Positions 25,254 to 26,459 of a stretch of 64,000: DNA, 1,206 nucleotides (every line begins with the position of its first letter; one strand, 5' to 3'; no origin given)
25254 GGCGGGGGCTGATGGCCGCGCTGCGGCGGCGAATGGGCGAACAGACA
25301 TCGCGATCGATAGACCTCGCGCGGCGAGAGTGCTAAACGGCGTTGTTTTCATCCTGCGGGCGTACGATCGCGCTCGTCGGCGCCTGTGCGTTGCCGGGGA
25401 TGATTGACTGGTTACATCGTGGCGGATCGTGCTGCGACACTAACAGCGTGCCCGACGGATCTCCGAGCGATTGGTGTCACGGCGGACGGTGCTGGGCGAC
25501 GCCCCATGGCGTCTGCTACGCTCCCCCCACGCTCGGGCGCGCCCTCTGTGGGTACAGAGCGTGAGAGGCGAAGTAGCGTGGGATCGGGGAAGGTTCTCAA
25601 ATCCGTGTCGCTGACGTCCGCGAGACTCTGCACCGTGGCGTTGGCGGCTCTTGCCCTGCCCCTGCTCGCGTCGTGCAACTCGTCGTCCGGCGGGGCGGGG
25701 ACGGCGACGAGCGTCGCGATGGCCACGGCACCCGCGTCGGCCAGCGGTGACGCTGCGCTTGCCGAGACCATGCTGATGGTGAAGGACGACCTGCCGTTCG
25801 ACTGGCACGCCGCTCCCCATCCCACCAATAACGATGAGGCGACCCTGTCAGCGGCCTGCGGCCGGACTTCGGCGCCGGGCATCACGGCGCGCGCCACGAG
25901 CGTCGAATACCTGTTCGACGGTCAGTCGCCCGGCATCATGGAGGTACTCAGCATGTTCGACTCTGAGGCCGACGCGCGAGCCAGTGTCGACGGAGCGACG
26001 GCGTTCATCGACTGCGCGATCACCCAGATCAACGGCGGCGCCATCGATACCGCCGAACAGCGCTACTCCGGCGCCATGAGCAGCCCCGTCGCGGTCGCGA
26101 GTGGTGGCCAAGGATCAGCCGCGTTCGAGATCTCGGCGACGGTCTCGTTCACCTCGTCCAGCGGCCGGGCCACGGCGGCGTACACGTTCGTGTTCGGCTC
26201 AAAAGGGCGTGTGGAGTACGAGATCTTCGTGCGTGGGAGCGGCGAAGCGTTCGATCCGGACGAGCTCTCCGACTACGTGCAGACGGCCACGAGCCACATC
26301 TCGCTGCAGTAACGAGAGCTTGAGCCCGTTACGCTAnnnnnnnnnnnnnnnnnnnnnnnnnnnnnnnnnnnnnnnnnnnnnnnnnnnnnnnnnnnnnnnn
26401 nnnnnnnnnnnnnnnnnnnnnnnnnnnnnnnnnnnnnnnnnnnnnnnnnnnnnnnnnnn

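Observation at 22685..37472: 14-kb block in which five conserved genes each carry single-base frameshifts, while the flanking 50 kb is clean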

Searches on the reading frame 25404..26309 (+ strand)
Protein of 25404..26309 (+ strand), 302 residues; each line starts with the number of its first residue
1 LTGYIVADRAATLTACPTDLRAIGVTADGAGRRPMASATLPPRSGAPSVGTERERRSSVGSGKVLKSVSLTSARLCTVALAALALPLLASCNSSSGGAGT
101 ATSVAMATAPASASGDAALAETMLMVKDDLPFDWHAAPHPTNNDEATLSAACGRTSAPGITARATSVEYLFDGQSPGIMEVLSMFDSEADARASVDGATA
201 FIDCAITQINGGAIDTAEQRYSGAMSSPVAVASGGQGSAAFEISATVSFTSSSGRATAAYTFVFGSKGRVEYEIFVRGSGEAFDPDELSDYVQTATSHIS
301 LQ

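Call 38: search_protein_families(library=pfam, proteins=[window:25404-26309:+])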
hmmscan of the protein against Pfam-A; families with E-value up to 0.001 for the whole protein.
window:25404-26309:+ (302 aa): 0 families
